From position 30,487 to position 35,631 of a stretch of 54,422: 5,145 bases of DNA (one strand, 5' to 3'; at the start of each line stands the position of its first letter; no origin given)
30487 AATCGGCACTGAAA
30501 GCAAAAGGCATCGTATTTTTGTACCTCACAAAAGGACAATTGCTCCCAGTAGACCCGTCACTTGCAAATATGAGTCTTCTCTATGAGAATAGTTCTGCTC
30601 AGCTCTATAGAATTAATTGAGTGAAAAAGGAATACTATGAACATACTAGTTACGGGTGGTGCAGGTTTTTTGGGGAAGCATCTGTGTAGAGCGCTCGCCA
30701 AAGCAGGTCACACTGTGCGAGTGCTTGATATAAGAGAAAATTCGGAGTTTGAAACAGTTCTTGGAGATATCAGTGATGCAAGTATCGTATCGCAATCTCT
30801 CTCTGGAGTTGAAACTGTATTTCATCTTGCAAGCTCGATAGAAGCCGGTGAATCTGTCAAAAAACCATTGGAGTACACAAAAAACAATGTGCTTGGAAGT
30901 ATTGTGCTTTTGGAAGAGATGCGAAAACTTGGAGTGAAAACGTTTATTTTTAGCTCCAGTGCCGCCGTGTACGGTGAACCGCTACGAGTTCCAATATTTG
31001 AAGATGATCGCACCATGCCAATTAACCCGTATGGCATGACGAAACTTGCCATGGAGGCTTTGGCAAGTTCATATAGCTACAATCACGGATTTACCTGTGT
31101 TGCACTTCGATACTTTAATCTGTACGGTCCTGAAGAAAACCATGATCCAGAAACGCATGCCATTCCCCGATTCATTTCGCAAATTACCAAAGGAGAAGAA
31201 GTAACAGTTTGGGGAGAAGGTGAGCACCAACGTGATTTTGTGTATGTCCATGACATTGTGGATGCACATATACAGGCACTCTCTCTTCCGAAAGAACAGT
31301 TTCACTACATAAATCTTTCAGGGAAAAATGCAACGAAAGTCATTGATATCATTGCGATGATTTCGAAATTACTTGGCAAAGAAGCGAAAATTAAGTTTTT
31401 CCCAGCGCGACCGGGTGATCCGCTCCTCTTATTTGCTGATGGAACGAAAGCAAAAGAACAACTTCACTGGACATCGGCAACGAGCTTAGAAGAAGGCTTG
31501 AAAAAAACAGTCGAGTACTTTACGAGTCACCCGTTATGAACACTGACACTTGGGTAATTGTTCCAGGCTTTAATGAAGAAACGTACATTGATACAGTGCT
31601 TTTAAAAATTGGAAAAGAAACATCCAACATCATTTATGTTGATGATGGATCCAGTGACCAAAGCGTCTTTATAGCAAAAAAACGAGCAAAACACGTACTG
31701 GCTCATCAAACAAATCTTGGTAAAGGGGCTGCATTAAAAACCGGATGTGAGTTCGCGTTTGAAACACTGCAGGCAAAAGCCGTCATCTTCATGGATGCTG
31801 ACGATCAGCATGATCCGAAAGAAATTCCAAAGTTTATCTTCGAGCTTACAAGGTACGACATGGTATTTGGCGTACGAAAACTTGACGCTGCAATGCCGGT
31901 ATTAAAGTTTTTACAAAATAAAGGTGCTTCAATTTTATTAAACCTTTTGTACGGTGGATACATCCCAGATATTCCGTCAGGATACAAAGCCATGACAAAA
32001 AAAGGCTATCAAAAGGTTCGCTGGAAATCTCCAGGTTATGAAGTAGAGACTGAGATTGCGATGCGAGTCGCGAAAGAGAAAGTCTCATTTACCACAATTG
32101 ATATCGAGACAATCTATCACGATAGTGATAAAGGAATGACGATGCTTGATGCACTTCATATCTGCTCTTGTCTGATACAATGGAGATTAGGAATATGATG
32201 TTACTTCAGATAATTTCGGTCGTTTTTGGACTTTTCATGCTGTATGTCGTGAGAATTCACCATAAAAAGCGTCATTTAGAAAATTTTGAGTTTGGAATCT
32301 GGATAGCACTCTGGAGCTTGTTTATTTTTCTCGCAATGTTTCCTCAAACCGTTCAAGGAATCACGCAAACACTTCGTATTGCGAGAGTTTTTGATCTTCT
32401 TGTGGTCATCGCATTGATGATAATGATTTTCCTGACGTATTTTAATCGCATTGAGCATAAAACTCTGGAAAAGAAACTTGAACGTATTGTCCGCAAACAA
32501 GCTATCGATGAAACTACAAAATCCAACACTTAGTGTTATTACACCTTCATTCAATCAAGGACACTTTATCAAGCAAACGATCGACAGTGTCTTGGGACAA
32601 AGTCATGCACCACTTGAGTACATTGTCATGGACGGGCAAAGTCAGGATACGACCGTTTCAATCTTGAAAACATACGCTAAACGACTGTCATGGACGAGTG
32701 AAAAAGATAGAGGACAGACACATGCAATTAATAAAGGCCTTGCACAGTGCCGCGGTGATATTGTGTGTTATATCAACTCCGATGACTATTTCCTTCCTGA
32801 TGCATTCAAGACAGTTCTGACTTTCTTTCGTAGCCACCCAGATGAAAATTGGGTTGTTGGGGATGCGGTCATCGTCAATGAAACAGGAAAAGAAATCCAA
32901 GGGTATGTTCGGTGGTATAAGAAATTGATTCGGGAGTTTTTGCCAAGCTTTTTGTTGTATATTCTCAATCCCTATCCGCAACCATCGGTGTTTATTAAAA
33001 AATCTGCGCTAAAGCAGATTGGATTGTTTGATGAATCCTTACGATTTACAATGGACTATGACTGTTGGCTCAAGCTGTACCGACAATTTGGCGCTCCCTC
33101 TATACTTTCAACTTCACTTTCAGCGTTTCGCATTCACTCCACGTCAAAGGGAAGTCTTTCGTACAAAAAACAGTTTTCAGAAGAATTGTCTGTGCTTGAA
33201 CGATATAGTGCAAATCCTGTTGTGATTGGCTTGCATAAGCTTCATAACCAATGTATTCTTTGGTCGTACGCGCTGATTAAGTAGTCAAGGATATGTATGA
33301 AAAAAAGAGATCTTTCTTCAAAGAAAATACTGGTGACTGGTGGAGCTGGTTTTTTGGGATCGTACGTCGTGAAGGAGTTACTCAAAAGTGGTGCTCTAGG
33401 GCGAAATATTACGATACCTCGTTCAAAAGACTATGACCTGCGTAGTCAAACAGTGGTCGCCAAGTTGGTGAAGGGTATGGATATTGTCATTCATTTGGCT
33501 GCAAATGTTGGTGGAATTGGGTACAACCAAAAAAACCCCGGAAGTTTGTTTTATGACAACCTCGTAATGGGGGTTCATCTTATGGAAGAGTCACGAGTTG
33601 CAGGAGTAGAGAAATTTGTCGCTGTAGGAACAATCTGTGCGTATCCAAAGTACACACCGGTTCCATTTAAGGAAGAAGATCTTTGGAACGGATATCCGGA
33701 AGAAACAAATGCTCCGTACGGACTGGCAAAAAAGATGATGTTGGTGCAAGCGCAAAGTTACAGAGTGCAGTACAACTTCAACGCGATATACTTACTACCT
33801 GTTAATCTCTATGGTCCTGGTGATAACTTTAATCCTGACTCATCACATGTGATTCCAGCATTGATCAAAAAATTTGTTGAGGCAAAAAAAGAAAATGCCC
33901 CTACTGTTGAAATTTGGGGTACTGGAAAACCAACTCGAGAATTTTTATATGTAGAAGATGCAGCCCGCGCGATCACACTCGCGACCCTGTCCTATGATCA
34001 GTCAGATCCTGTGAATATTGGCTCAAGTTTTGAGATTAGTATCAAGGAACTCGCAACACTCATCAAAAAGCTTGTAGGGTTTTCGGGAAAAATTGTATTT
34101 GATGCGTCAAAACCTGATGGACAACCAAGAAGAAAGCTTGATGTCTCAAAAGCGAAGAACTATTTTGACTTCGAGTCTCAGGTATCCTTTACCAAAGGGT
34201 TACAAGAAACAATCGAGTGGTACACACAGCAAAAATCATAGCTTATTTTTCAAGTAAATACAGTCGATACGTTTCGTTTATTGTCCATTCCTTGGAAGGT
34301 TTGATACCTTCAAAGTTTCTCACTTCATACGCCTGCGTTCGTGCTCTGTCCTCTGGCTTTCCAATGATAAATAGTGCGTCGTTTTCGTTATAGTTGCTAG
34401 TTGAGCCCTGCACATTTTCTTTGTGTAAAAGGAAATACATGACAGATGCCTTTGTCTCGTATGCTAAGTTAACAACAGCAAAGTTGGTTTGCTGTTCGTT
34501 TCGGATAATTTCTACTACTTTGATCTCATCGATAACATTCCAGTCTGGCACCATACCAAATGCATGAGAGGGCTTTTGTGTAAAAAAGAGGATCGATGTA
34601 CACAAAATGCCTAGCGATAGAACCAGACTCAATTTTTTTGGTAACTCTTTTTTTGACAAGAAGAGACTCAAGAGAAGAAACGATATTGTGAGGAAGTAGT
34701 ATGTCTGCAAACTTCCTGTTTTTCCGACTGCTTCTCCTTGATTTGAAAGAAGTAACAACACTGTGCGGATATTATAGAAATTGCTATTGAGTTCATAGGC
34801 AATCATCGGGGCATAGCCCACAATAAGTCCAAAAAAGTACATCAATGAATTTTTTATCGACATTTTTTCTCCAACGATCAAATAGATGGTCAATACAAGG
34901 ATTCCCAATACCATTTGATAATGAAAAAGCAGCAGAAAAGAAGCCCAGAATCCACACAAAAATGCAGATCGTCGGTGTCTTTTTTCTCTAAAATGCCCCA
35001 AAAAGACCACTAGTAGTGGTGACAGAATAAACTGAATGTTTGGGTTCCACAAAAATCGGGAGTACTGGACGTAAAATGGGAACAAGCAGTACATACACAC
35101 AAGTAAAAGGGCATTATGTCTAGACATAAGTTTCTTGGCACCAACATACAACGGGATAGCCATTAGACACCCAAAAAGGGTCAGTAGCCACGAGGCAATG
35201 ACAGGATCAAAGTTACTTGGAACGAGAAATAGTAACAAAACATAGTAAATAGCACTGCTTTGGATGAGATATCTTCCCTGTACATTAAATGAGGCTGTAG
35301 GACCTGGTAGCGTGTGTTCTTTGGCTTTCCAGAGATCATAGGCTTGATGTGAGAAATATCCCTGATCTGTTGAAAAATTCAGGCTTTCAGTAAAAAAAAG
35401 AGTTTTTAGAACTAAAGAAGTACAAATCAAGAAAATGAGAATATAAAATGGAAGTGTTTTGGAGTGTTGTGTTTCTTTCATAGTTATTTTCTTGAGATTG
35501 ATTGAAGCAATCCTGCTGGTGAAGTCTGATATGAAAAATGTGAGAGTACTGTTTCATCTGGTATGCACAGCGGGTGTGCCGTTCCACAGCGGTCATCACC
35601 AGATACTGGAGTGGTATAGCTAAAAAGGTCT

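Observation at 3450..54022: Exceptionally GT-C-rich glycosylation island lacking the canonical O-antigen/capsule machinery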

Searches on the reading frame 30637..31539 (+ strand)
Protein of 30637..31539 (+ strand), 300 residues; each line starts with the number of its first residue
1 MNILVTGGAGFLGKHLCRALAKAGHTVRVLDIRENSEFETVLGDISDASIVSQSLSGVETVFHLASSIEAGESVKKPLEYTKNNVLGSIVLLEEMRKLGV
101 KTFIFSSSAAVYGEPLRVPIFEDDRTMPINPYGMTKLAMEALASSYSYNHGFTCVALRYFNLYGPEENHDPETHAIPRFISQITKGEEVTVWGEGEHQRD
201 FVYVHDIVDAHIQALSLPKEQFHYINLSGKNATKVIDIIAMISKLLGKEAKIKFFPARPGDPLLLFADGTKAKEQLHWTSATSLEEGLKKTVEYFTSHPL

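Call 7: search_protein_families(library=pfam, proteins=[window:30637-31539:+], max_evalue=0.01)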
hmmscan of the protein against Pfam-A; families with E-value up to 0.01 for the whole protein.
window:30637-31539:+ (300 aa): 11 families
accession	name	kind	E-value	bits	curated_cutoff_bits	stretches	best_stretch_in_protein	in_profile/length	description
PF01370.27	Epimerase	-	5.8e-62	209.7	20.9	1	3-221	1-231/240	NAD dependent epimerase/dehydratase family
PF16363.11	GDP_Man_Dehyd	-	7.6e-55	187.1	27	1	4-291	1-332/332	GDP-mannose 4,6 dehydratase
PF01073.25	3Beta_HSD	-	1e-25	90.7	22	1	4-217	1-231/280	3-beta hydroxysteroid dehydrogenase/isomerase family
PF02719.21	Polysacc_synt_2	-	2.5e-21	76.6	20.2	1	3-263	1-269/293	Polysaccharide biosynthesis protein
PF04321.23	RmlD_sub_bind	-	5.5e-13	49.1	27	1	1-167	1-156/287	RmlD substrate binding domain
PF05368.20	NmrA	-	1.4e-09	38.5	27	1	2-256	4-244/298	NmrA-like family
PF13460.12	NAD_binding_10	-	6.1e-09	36.4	27.2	1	7-142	1-130/184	NAD(P)H-binding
PF07993.18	NAD_binding_4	-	1.5e-08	34.5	20.1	1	53-171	84-211/258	Male sterility protein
PF00106.31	adh_short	-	0.00058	19.8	26.6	1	3-43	3-42/195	short chain dehydrogenase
PF08659.16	KR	-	0.0029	18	22.6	0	3-26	3-26/180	KR domain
PF03446.21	NAD_binding_2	-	0.01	16.3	21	0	8-74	6-69/161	NAD binding domain of 6-phosphogluconate dehydrogenase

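Call 87: search_protein_families(library=ncbifam, proteins=[window:30637-31539:+], max_evalue=0.00001)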
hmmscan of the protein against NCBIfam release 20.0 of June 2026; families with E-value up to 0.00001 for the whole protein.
window:30637-31539:+ (300 aa): 29 families (the best 25 are shown)
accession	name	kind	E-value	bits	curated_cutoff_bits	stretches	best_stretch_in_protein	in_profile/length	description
TIGR01179.1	galE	equivalog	2.9e-64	217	262.3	1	2-294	1-324/332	UDP-glucose 4-epimerase GalE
NF007956.0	PRK10675.1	subfamily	1.1e-47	162.8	394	1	1-299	1-333/338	UDP-glucose 4-epimerase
TIGR01181.1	dTDP_gluc_dehyt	equivalog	3.2e-46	157.9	365.1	1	2-298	1-314/321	dTDP-glucose 4,6-dehydratase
TIGR04180.1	EDH_00030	hypoth_equivalog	1e-43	149.5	475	1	3-281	1-295/297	NAD-dependent 4,6-dehydratase LegB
TIGR02197.1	heptose_epim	equivalog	6.3e-35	120.9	274.6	1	3-295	1-313/316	ADP-glyceromanno-heptose 6-epimerase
NF042422.1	oxyalk_red_OleD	equivalog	2.9e-26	92.6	580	1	1-216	1-216/329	2-alkyl-3-oxoalkanoate reductase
NF047922.1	GDPFucSynFcl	equivalog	6e-26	91.6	500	1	3-297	5-303/308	GDP-L-fucose synthase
NF011728.1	PRK15181.1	equivalog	3.8e-25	88.6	760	1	35-295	68-337/348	Vi polysaccharide biosynthesis UDP-N-acetylglucosaminuronic acid C-4 epimerase TviC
TIGR03466.1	HpnA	hypoth_equivalog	4.9e-24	84.8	367.65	1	2-251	2-251/327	hopanoid-associated sugar epimerase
NF007490.0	PRK10084.1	subfamily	2.7e-23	82.6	649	1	1-296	1-335/361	dTDP-glucose 4,6-dehydratase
NF043036.1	ErythonDh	equivalog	8.3e-21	74.5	325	1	1-250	1-270/321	D-erythronate dehydrogenase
NF042423.1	oxyalk_red_Shew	equivalog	2.5e-20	72.8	580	1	2-215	10-221/331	2-alkyl-3-oxoalkanoate reductase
NF007582.0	PRK10217.1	equivalog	1.2e-19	70.7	698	1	2-296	3-332/355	dTDP-glucose 4,6-dehydratase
NF008360.0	PRK11150.1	equivalog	6e-19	68.4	452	1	3-215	2-225/310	ADP-glyceromanno-heptose 6-epimerase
TIGR01472.1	gmd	equivalog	1.1e-14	54.5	415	1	36-243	54-265/342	GDP-mannose 4,6-dehydratase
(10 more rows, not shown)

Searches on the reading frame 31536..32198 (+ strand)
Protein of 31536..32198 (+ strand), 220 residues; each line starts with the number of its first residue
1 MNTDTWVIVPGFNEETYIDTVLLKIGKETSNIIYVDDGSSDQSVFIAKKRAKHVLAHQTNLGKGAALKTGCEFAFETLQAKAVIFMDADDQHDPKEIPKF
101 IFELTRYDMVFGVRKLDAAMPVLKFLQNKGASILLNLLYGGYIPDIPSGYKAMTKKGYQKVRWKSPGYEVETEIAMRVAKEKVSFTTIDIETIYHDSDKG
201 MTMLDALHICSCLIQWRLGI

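Call 7: search_protein_families(library=pfam, proteins=[window:31536-32198:+], max_evalue=0.01)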
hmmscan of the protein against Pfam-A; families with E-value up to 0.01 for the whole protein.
window:31536-32198:+ (220 aa): 2 families
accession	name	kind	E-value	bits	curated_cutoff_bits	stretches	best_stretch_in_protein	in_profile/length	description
PF00535.33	Glycos_transf_2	-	3.8e-21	76.2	23.3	1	7-160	2-166/168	Glycosyl transferase family 2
PF10111.15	Glyco_tranf_2_2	-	0.00035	20.6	27.3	1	7-98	3-100/276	Glycosyltransferase like family 2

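Call 87: search_protein_families(library=ncbifam, proteins=[window:31536-32198:+], max_evalue=0.00001)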
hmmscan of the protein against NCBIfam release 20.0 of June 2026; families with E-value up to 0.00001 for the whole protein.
window:31536-32198:+ (220 aa): 8 families
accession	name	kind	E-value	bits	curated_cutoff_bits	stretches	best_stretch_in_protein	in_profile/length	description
NF058614.1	PPMAGASynPpgS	equivalog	1.5e-25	89.9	370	1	4-209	1-215/226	polyprenyl-phospho-N-acetylgalactosaminyl synthase PpgS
TIGR04182.1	glyco_TIGR04182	equivalog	4.1e-25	88.8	325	1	6-207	3-204/293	S-layer glycoprotein N-glycosyltransferase AglJ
NF041391.1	DPhHxTase_Halo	equivalog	3.9e-14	52.2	375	1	12-208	4-196/213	dolichyl-phosphate hexose transferase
NF047588.1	GlcsyltransPgfSStrep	equivalog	3.2e-10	39.7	500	1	8-127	6-134/308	glycosyltransferase PgfS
NF007482.0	PRK10073.1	equivalog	2.5e-08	33.3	423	1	7-97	10-103/334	glycosyltransferase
NF007986.1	PRK10714.1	equivalog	1.1e-07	31.2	529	1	27-115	36-127/316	undecaprenyl-phosphate 4-deoxy-4-formamido-L-arabinose transferase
TIGR03937.1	PgaC_IcaA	equivalog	1.5e-07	30.7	422.3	1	7-95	49-141/407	poly-beta-1,6-N-acetyl-D-glucosamine synthase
TIGR04283.1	glyco_like_mftF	equivalog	3.5e-07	30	182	1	7-95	3-87/221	TIGR04283 family arsenosugar biosynthesis glycosyltransferase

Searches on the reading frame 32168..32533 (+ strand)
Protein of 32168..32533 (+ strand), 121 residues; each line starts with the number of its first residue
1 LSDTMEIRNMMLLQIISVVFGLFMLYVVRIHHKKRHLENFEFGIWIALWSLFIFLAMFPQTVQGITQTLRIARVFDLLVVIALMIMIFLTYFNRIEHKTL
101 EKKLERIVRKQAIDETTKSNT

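Call 81: search_protein_families(library=pfam, proteins=[window:32168-32533:+], max_evalue=1)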
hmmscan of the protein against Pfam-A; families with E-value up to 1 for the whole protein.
window:32168-32533:+ (121 aa): 6 families
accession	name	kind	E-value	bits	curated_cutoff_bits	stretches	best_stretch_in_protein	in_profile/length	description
PF10066.14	DUF2304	-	1.6e-17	64.1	25.5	1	13-115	2-104/106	Uncharacterized conserved protein (DUF2304)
PF13803.12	DUF4184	-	0.0016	18.7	25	1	6-85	145-219/229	Domain of unknown function (DUF4184)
PF25323.1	6TM_PilS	-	0.0027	17.9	27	1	11-86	13-97/189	PilS-like transmembrane domain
PF11085.13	YqhR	-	0.0056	17.1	27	1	9-92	71-149/165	Conserved membrane protein YqhR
PF20966.2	MASE6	-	0.19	12.2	27.4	1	8-64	34-90/170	MASE6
PF19942.4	DUF6404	-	0.6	11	27.6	1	10-41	81-113/115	Family of unknown function (DUF6404)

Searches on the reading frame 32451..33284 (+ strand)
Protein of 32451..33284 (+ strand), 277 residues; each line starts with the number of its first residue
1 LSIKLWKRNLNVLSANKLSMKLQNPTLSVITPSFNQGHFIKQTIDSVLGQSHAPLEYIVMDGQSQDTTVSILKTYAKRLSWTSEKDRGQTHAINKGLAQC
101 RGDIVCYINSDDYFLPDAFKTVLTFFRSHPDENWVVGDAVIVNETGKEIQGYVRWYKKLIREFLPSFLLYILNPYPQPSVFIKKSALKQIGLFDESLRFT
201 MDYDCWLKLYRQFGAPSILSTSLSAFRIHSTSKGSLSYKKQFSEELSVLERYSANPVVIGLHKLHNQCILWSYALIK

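Call 7: search_protein_families(library=pfam, proteins=[window:32451-33284:+], max_evalue=0.01)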
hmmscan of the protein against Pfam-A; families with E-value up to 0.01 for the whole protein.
window:32451-33284:+ (277 aa): 3 families
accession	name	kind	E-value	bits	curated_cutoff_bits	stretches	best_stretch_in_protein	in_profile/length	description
PF00535.33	Glycos_transf_2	-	2.7e-24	86.4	23.3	1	28-189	1-166/168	Glycosyl transferase family 2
PF10111.15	Glyco_tranf_2_2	-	3.7e-13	50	27.3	1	36-255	11-241/276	Glycosyltransferase like family 2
PF13641.12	Glyco_tranf_2_3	-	2.3e-10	41.3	27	1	25-131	1-115/230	Glycosyltransferase like family 2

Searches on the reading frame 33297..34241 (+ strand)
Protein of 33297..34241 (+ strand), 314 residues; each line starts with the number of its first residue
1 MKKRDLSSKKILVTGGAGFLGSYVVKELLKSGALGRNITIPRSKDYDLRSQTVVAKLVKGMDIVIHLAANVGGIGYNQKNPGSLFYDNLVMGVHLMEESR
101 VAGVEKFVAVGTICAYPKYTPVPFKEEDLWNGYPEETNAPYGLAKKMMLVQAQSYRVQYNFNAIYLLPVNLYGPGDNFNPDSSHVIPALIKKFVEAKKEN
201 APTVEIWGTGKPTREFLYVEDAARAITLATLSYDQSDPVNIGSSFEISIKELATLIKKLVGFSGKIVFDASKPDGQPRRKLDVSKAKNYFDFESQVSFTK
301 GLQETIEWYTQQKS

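Call 7: search_protein_families(library=pfam, proteins=[window:33297-34241:+], max_evalue=0.01)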
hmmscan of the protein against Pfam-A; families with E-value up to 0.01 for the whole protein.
window:33297-34241:+ (314 aa): 7 families
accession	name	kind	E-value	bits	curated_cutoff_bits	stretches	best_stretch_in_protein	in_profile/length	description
PF01370.27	Epimerase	-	1.1e-54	185.8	20.9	1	11-242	1-240/240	NAD dependent epimerase/dehydratase family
PF16363.11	GDP_Man_Dehyd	-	3.2e-25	89.7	27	2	46-305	59-332/332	GDP-mannose 4,6 dehydratase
PF01073.25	3Beta_HSD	-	4.7e-09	36.1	22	2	46-232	52-231/280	3-beta hydroxysteroid dehydrogenase/isomerase family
PF13460.12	NAD_binding_10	-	2e-05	25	27.2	1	15-125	1-113/184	NAD(P)H-binding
PF07993.18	NAD_binding_4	-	0.00011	21.9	20.1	1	13-33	1-21/258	Male sterility protein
PF02719.21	Polysacc_synt_2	-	0.00035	20.3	20.2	0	47-112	62-128/293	Polysaccharide biosynthesis protein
PF04321.23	RmlD_sub_bind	-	0.00038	20.1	27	1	10-69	2-60/287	RmlD substrate binding domain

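Call 87: search_protein_families(library=ncbifam, proteins=[window:33297-34241:+], max_evalue=0.00001)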
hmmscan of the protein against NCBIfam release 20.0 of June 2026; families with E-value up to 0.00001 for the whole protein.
window:33297-34241:+ (314 aa): 15 families
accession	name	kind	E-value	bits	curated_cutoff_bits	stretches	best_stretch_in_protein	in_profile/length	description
NF047922.1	GDPFucSynFcl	equivalog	3.4e-84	282.9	500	1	8-313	2-305/308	GDP-L-fucose synthase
TIGR04180.1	EDH_00030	hypoth_equivalog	2e-30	105.9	475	1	47-274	57-272/297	NAD-dependent 4,6-dehydratase LegB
TIGR01181.1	dTDP_gluc_dehyt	equivalog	1.1e-26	93.6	365.1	1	47-313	58-315/321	dTDP-glucose 4,6-dehydratase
TIGR01179.1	galE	equivalog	9.7e-23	80.5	262.3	1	10-312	1-328/332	UDP-glucose 4-epimerase GalE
NF011728.1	PRK15181.1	equivalog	1.2e-18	67.2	760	1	47-313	77-341/348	Vi polysaccharide biosynthesis UDP-N-acetylglucosaminuronic acid C-4 epimerase TviC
NF007490.0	PRK10084.1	subfamily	2.6e-16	59.6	649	1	138-312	164-337/361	dTDP-glucose 4,6-dehydratase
NF042422.1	oxyalk_red_OleD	equivalog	3.5e-13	49.6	580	1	10-227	2-212/329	2-alkyl-3-oxoalkanoate reductase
NF007582.0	PRK10217.1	equivalog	8e-13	48.2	698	1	149-312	162-334/355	dTDP-glucose 4,6-dehydratase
TIGR02197.1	heptose_epim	equivalog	3.3e-12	46.2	274.6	1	11-311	1-315/316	ADP-glyceromanno-heptose 6-epimerase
TIGR03466.1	HpnA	hypoth_equivalog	2.4e-11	43.1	367.65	1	10-117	2-118/327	hopanoid-associated sugar epimerase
TIGR02622.1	CDP_4_6_dhtase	equivalog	2.3e-10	40.2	278.45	1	47-311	62-332/352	CDP-glucose 4,6-dehydratase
NF007956.0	PRK10675.1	subfamily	1.1e-08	34.6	394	1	44-308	55-328/338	UDP-glucose 4-epimerase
NF042423.1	oxyalk_red_Shew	equivalog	1.7e-08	33.9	580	1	7-255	7-246/331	2-alkyl-3-oxoalkanoate reductase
NF052578.1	StrlDmthSdmBMthl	equivalog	3.9e-07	30.1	600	1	11-179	3-176/328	sterol demethylase protein SdmB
NF043036.1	ErythonDh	equivalog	1.3e-06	27.8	325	0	10-148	2-156/321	D-erythronate dehydrogenase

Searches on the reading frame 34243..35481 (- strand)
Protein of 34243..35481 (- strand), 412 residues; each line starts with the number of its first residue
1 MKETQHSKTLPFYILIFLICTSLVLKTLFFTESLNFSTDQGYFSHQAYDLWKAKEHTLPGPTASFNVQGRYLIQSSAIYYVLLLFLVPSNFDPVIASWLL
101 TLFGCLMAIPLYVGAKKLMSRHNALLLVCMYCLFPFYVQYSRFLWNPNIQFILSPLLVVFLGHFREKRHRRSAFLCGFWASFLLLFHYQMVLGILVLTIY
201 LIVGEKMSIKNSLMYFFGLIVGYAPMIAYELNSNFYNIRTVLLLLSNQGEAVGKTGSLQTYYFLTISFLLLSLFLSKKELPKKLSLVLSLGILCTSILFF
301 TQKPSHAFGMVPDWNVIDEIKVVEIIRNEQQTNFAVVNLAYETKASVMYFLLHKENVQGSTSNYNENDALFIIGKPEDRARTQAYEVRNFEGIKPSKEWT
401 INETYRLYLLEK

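Call 7: search_protein_families(library=pfam, proteins=[window:34243-35481:-], max_evalue=0.01)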
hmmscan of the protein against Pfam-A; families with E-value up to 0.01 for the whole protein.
window:34243-35481:- (412 aa): 1 family
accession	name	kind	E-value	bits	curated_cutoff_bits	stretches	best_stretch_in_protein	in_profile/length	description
PF13231.12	PMT_2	-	2.9e-08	34.5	26.1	1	97-222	25-150/160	Dolichyl-phosphate-mannose-protein mannosyltransferase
